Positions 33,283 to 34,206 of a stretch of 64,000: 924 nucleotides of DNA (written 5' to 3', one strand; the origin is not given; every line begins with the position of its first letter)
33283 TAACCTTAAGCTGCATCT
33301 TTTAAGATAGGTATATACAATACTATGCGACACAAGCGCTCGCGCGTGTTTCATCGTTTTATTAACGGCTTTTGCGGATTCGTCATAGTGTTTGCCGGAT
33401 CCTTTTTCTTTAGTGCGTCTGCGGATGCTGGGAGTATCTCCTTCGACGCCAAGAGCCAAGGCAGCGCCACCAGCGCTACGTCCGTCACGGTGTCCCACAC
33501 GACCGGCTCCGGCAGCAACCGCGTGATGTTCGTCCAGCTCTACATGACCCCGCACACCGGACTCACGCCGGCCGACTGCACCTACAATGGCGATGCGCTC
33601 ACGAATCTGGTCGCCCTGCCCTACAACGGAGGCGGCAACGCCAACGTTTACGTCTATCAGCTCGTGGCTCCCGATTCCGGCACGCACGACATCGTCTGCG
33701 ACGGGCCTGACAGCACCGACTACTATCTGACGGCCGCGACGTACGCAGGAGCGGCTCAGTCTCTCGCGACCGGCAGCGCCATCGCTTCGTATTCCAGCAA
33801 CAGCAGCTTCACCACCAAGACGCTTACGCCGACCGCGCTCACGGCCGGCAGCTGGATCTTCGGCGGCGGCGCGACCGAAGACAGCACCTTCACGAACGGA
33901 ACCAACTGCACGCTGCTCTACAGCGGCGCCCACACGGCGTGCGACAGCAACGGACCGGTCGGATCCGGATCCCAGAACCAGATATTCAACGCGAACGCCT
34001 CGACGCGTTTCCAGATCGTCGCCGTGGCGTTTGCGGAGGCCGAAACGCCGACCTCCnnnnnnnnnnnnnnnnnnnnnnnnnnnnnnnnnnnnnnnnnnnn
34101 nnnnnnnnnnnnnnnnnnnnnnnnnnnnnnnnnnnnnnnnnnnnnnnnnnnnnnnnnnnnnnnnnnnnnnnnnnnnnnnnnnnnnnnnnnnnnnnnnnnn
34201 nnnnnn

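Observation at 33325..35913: Secreted protein built from four >99%-identical 621-bp tandem repeats inside the glycan locus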

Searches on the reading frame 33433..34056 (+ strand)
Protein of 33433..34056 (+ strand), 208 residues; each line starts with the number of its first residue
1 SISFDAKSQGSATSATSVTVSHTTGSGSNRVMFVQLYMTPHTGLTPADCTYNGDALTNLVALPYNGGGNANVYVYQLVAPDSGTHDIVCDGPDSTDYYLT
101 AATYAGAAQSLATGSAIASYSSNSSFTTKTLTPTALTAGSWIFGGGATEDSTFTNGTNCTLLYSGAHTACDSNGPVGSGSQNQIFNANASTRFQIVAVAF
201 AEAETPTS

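Call 10: find_homologous_proteins(query=window:33433-34053:+)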
Query seq(207 aa) (207 aa): 16 proteins with E <= 0.001 among 492 candidates.
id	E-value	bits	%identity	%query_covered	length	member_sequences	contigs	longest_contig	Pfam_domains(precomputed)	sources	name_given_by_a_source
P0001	1.8e-15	75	32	100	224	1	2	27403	-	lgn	-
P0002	4.3e-12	64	37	85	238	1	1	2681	-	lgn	-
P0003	6.1e-12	64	35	80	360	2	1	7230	PF07963.18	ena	-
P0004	1.2e-9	56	34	82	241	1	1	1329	-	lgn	-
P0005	9.8e-9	53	30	98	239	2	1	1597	-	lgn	-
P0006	1.1e-8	53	33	86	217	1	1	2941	-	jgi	-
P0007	1.2e-8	53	31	88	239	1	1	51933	-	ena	-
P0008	1.8e-8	52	34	60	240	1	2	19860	-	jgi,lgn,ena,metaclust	metaclust:\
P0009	2.0e-8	52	32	98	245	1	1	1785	-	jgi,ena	-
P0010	7.6e-7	47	31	86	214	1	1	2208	-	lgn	-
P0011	1.1e-6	47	33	98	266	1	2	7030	-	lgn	-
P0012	1.2e-6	46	34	42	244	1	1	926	-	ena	-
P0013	2.7e-6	45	31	87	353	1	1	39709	-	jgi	jgi:hypothetical protein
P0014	3.2e-6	45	38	47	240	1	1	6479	-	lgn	-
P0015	8.6e-6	44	35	81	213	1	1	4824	-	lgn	-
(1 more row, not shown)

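Call 11: search_solved_structures(query=window:33433-34053:+, max_evalue=10)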
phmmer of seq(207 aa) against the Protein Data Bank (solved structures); distinct sequences matched with E-value up to 10: 3.
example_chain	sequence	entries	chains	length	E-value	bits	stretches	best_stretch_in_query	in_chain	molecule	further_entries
2x46_A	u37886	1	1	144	0.14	15.2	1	112-183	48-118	ALLERGEN ARG R 1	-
2x8k_A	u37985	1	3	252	0.6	13.1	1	87-150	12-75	HYPOTHETICAL PROTEIN 19.1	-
2x45_A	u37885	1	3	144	0.71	12.9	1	112-183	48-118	ALLERGEN ARG R 1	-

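Call 23: find_encoding_contigs(protein=P0001, flank=8000, max_places=3)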
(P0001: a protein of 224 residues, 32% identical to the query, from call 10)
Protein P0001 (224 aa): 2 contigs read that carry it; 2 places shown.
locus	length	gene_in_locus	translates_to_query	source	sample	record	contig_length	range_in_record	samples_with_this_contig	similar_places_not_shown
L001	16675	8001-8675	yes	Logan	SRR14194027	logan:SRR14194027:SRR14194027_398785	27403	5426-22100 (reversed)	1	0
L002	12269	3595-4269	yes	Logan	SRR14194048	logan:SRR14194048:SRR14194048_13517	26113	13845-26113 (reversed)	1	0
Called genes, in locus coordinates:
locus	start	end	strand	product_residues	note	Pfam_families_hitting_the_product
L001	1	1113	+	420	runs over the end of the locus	-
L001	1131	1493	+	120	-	-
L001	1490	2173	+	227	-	-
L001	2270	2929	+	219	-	PF05050:Methyltransf_21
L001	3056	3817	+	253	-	-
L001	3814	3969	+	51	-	-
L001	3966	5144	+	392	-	PF00534:Glycos_transf_1, PF13692:Glyco_trans_1_4, PF13524:Glyco_trans_1_2 (faint), PF20706:GT4-conflict (weak)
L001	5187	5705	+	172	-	-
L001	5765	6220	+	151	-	-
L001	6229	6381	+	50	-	-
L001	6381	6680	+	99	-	-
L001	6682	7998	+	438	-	-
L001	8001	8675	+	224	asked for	-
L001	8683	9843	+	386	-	PF24175:SU10_adaptor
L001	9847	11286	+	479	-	-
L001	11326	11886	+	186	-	PF13392:HNH_3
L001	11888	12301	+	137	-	-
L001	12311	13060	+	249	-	-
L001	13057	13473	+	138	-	-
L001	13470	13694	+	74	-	-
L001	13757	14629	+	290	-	-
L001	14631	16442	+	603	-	-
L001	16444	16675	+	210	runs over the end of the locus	PF26209:Phage_phiTE_241_C (weak)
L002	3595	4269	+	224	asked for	-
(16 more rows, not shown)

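Call 24: find_encoding_contigs(protein=P0007, flank=8000, max_places=3)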
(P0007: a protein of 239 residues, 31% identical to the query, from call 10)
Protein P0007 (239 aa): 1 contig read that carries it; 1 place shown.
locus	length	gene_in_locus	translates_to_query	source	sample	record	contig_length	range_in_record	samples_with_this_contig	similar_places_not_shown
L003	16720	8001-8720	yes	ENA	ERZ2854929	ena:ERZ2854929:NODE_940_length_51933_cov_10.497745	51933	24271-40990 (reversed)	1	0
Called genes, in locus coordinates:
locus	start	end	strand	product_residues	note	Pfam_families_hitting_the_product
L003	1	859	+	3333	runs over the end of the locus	PF04851:ResIII, PF13872:AAA_34, PF13871:Helicase_C_4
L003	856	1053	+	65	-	-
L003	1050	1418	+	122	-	-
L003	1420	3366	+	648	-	-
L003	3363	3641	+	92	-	-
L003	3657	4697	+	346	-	-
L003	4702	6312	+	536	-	-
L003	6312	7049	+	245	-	-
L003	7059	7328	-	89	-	-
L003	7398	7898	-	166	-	-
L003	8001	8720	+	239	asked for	-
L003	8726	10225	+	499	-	-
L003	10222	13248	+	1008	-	PF05345:He_PIG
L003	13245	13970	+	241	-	-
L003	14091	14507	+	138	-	PF08291:Peptidase_M15_3, PF05951:Peptidase_M15_2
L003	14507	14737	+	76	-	-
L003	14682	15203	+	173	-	-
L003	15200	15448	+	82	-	-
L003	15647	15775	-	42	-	-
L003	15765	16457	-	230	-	-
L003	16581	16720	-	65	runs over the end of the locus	-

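Call 25: predict_structure(alignment_id=A1)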
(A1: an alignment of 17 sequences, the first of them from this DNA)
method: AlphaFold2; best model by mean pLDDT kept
length: 207 residues; sequences in the alignment: 17
mean_pLDDT: 93.3   pTM: 0.90
mean pLDDT of the five models: 93.3, 91.1, 91.0, 90.3, 89.2
residues with pLDDT >= 90: 173; 70-90: 29; 50-70: 5; < 50: 0
segments of 3 or more residues with pLDDT < 50: none
pLDDT, mean of each block of 10 residues (from residue 1): 96 97 95 95 82 97 79 96 98 93 96 89 92 96 95 95 94 95 97 96 84
secondary structure, 60 per line:
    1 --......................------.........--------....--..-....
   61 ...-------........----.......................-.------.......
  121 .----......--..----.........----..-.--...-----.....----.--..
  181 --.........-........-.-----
elements in order: E3-24 E31-39 E48-51 E57-63 E71-78 E83-105 E117-121 E126-131 E140-148 E159-161 E167-171 E183-191 E193-200

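Call 27: search_protein_representatives(alignment_id=A1)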
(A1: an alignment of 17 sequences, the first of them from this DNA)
Query: 17 sequences, 251 profile positions. Proteins with E-value up to 0.001 (for the whole library): 26818; up to 1e-10: 17463; up to 1e-30: 3735. The best 150 are listed.
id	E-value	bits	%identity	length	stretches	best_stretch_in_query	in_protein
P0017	2.1e-254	856.4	-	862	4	19-240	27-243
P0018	1.8e-149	512.6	-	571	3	28-238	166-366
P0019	4.6e-117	406.4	-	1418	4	27-244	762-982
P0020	1.1e-102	359.3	-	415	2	29-240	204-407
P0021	6.6e-99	346.9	-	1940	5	39-241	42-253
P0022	8.9e-92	323.6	-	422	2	28-238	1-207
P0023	8.0e-91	320.5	-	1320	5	28-236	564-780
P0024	9.1e-91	320.3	-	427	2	26-241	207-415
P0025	7.9e-90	317.2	-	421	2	27-249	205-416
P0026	3.1e-88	312.0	-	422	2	28-244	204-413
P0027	2.0e-87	309.4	-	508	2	28-236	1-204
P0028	7.3e-87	307.5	-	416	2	30-243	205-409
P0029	2.3e-86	305.9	-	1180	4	29-240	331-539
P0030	5.1e-86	304.7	-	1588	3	24-244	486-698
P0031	1.1e-80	287.2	-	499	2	28-239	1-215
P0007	2.0e-71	256.9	-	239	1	25-236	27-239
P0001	3.7e-71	256.0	-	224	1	28-250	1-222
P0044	1.5e-70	254.1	-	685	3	29-240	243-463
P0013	2.1e-70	253.6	-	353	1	7-250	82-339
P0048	5.5e-69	248.9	-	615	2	18-237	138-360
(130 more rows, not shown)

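Call 29: fold_search(model_id=the predicted structure, library=pdb)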
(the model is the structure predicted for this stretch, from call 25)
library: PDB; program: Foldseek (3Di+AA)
matches with E <= 10: 994; with E <= 0.001: 0
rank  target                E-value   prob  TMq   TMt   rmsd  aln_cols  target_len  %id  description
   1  1hqn_A                3.3e-03  0.51  0.24  0.16  15.7       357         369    6  THE SELENOMETHIONINE DERIVATIVE OF P3, THE MAJOR COAT PROTEIN OF THE LIPID-CONTAINING BACTERIOPHAGE PRD1. (released 2001-01-17)
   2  6bo3_A                4.7e-03  0.23  0.18  0.18  19.9       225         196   14  Structure Determination of A223, a turret protein in Sulfolobus turreted icosahedral virus, using an iterative hybrid  (released 2018-11-21)
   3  6q5u_H                1.0e-02  0.41  0.25  0.17  16.2       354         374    6  High resolution electron cryo-microscopy structure of the bacteriophage PR772 (released 2019-06-19)
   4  3j31_Q                1.2e-02  0.21  0.19  0.18  18.6       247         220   14  Life in the extremes: atomic structure of Sulfolobus Turreted Icosahedral Virus (released 2013-05-01)
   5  4igb_A                1.4e-02  0.18  0.19  0.11  20.6       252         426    9  Crystal structure of the N-terminal domain of the Streptococcus gordonii adhesin Sgo0707 (released 2013-06-05)
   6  1opo_C                1.4e-02  0.41  0.26  0.21  16.6       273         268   12  THE STRUCTURE OF CARNATION MOTTLE VIRUS (released 2003-04-01)
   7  5mhm_A                1.4e-02  0.21  0.21  0.08  17.9       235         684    9  FXIIIa in complex with the inhibitor ZED1630 (released 2017-12-20)
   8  1cjd_B                1.5e-02  0.54  0.29  0.18  15.2       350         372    8  THE BACTERIOPHAGE PRD1 COAT PROTEIN, P3, IS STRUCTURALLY SIMILAR TO HUMAN ADENOVIRUS HEXON (released 1999-09-20)
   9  7u1j_B                1.6e-02  0.15  0.20  0.15  16.0       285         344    8  Crystal structure of Pisum sativum convicilin (released 2022-03-30)
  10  1hqn_B                1.7e-02  0.35  0.26  0.17  15.9       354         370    7  THE SELENOMETHIONINE DERIVATIVE OF P3, THE MAJOR COAT PROTEIN OF THE LIPID-CONTAINING BACTERIOPHAGE PRD1. (released 2001-01-17)
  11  7ook_A                1.7e-02  0.33  0.26  0.17  15.7       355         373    6  Bacteriophage PRD1 Major Capsid Protein P3 in complex with CPZ (released 2022-06-08)
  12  5mhn_A                1.7e-02  0.21  0.21  0.08  17.7       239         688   10  FXIIIa in complex with the inhibitor ZED2360 (released 2017-12-20)
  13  4kty_A                1.9e-02  0.18  0.21  0.08  18.2       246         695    8  Fibrin-stabilizing factor with a bound ligand (released 2013-12-04)
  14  6q5u_G                2.0e-02  0.38  0.29  0.18  16.2       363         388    6  High resolution electron cryo-microscopy structure of the bacteriophage PR772 (released 2019-06-19)
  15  8v38_A                2.0e-02  0.38  0.27  0.12  13.2       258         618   10  Structure of the human systemic RNAi defective transmembrane protein 1 (hSIDT1) (released 2024-06-26)
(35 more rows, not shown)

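Call 32: list_cluster_members(proteins=[P0017, P0018])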
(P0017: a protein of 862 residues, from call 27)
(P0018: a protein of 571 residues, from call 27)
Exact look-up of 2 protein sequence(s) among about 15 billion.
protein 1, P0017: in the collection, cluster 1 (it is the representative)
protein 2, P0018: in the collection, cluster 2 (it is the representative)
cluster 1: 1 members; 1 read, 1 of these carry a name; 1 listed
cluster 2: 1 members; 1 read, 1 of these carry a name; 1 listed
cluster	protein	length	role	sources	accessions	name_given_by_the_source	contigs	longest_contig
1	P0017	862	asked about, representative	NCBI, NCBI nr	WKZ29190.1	MAG: hypothetical protein QY323_00505 [Patescibacteria group bacterium]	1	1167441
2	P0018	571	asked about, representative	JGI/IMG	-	DNA-binding protein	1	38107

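Call 34: search_protein_families(library=phrogs, alignment_id=A1, max_evalue=0.001)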
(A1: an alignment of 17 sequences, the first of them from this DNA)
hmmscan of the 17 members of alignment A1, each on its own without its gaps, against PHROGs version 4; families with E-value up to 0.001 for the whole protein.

A. member 1, seq(207 aa): 1 family
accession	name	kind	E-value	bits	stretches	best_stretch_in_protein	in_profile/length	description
phrog_553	-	tail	2e-07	31.2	1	2-158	116-271/512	minor tail protein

B. families by the number of members that match (of 17 scanned): 4 families
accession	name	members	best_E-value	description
phrog_553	-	9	3.4e-12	minor tail protein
phrog_2106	-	5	5.2e-11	minor tail protein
phrog_13280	-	1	0.00051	-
phrog_11596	-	1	0.00097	-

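Call 35: search_protein_families(library=pfam, alignment_id=A1, max_evalue=0.01)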
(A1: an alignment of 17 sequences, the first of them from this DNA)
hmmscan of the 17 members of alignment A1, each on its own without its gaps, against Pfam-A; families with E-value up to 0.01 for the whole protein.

A. member 1, seq(207 aa): 0 families

B. families by the number of members that match (of 17 scanned): 2 families
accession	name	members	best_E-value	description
PF07963.17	N_methyl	1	3.6e-07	Prokaryotic N-terminal methylation motif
PF25644.1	Seadorna_VP4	1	0.0077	Seadornavirus membrane penetration protein VP4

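Call 38: search_dna_similar(query=window:33433-34053:+, collection=phages, mode=protein, max_evalue=0.001, max_rows=30)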
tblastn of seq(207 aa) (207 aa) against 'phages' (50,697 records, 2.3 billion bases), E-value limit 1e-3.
No match.

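Call 41: fold_search(model_id=the predicted structure, library=viral)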
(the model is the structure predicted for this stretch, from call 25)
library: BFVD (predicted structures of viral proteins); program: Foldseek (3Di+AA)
matches with E <= 10: 1138; with E <= 0.001: 75
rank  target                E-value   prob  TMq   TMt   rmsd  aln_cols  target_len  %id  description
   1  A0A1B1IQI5            3.4e-12  1.00  0.83  0.23   2.5       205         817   26  (no name in the UniProt tables at hand)
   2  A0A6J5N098            6.4e-12  1.00  0.83  0.68   2.9       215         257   24  Uncharacterized protein [uncultured Caudovirales phage]
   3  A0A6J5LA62            5.4e-11  1.00  0.78  0.66   3.9       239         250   18  Uncharacterized protein [uncultured Caudovirales phage]
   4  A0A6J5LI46            7.1e-11  1.00  0.85  0.81   2.6       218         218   23  Uncharacterized protein [uncultured Caudovirales phage]
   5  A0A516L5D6            1.6e-10  1.00  0.78  0.74   3.4       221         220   18  (no name in the UniProt tables at hand)
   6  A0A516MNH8            3.4e-10  1.00  0.73  0.43   4.5       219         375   23  (no name in the UniProt tables at hand)
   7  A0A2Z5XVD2            5.1e-10  1.00  0.77  0.26   3.3       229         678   16  Minor tail protein [Mycobacterium phage PP]
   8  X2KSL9                8.4e-10  1.00  0.71  0.48   3.9       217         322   18  Minor tail protein [Mycobacterium phage Hawkeye]
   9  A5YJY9                8.9e-10  1.00  0.76  0.55   2.9       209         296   20  Minor tail protein [Mycobacterium phage Tweety]
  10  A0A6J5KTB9            1.0e-09  1.00  0.75  0.31   4.3       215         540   21  Uncharacterized protein [uncultured Caudovirales phage]
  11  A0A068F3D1            3.8e-09  1.00  0.75  0.43   3.4       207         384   19  Minor tail protein [Mycobacterium phage Gaia]
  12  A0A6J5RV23            4.5e-09  1.00  0.82  0.53   2.7       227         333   18  Ig-like domain-containing protein [uncultured Caudovirales phage]
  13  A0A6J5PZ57            4.8e-09  1.00  0.77  0.70   3.8       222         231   14  Uncharacterized protein [uncultured Caudovirales phage]
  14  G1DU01                8.4e-09  1.00  0.76  0.52   3.3       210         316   17  Minor tail protein [Mycobacterium phage Shauna1]
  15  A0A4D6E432            1.4e-08  1.00  0.65  0.42   5.0       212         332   15  Minor tail protein [Gordonia phage GodonK]
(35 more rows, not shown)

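Call 42: search_protein_families(library=ncbifam, alignment_id=A1, max_evalue=0.01)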
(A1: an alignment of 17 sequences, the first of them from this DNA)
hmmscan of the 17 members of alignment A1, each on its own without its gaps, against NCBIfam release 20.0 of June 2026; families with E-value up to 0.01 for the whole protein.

A. member 1, seq(207 aa): 0 families

B. families by the number of members that match (of 17 scanned): 6 families
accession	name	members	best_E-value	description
TIGR02532.1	IV_pilin_GFxxxE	1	1e-06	prepilin-type N-terminal cleavage/methylation domain-containing protein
TIGR01708.2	typeII_sec_gspH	1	0.00058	type II secretion system minor pseudopilin GspH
TIGR02599.1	TIGR02599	1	0.00067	Verru_Chthon cassette protein C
TIGR01710.1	typeII_sec_gspG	1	0.00092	type II secretion system major pseudopilin GspG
NF047827.1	T3SSXpsH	1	0.0023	type II secretion system protein XpsH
TIGR02596.1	TIGR02596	1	0.0085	Verru_Chthon cassette protein D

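Call 43: search_dna_similar(query=P0022, collection=phages, mode=protein, max_evalue=0.001, max_rows=25)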
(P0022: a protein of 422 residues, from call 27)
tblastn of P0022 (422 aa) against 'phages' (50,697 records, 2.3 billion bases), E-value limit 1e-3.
No match.

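Call 62: find_encoding_contigs(protein=P0018, flank=8000, max_places=2)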
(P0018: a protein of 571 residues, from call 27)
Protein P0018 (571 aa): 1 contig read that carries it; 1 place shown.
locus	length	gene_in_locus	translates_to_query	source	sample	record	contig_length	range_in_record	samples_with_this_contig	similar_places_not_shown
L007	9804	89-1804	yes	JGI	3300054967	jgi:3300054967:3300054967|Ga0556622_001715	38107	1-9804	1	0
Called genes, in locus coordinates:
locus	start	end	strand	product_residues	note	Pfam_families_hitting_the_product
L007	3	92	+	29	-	?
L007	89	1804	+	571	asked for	-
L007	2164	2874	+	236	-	-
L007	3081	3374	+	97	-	-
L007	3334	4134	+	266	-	-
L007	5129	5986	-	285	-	PF05050:Methyltransf_21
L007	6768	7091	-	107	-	-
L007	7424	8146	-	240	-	PF00027:cNMP_binding, PF13545:HTH_Crp_2, PF00325:Crp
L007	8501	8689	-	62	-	-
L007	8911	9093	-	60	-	-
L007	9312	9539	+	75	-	-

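Call 63: find_encoding_contigs(protein=P0044, flank=8000, max_places=2)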
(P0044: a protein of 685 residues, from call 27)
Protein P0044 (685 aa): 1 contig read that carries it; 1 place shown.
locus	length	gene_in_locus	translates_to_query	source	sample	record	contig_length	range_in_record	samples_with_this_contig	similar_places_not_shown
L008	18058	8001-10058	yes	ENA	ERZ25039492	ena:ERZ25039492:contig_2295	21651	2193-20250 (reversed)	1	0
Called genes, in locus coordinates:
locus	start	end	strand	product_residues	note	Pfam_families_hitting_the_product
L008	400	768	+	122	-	-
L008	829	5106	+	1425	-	PF00082:Peptidase_S8, PF22352:K319L-like_PKD, PF17963:Big_9 (weak), PF00041:fn3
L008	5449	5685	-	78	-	-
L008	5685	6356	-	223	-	-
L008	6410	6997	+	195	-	-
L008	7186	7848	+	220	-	-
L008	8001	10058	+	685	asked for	PF13861:FLgD_tudor (faint)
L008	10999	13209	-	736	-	PF00082:Peptidase_S8, PF05345:He_PIG (faint), PF18911:PKD_4 (weak), PF00801:PKD (faint), PF22352:K319L-like_PKD, PF17963:Big_9 (weak)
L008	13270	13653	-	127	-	-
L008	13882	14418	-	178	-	PF13358:DDE_3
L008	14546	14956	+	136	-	PF02518:HATPase_c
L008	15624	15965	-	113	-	PF12910:PHD_like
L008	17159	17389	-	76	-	PF01734:Patatin (weak)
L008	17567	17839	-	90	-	PF01734:Patatin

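Call 82: find_encoding_contigs(protein=P0003, flank=5000, max_places=2)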
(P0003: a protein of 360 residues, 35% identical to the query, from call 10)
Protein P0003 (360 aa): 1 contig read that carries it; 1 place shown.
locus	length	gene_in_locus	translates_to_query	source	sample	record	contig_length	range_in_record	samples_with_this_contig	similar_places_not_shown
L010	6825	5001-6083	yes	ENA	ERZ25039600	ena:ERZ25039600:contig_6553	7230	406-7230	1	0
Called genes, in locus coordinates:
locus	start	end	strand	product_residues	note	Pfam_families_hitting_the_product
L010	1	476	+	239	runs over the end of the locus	PF13385:Laminin_G_3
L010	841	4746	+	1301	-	PF07953:Toxin_R_bind_N (faint), PF13385:Laminin_G_3, PF10102:DUF2341 (weak), PF13385:Laminin_G_3, PF10102:DUF2341, PF13385:Laminin_G_3, PF10102:DUF2341, PF13385:Laminin_G_3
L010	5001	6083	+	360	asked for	PF07963:N_methyl (weak)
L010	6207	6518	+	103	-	-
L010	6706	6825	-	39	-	?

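Call 83: find_encoding_contigs(protein=P0013, flank=7000, max_places=2)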
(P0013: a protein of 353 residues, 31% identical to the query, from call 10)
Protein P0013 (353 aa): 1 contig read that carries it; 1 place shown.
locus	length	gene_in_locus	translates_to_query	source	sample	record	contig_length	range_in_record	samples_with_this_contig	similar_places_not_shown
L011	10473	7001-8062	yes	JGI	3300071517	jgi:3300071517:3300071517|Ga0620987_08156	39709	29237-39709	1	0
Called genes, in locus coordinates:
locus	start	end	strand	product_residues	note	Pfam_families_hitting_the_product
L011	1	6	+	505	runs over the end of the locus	-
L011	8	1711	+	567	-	-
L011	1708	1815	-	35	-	-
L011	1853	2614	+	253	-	-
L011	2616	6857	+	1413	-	-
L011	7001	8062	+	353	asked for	-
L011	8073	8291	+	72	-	-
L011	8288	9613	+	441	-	-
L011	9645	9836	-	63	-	-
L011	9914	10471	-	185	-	?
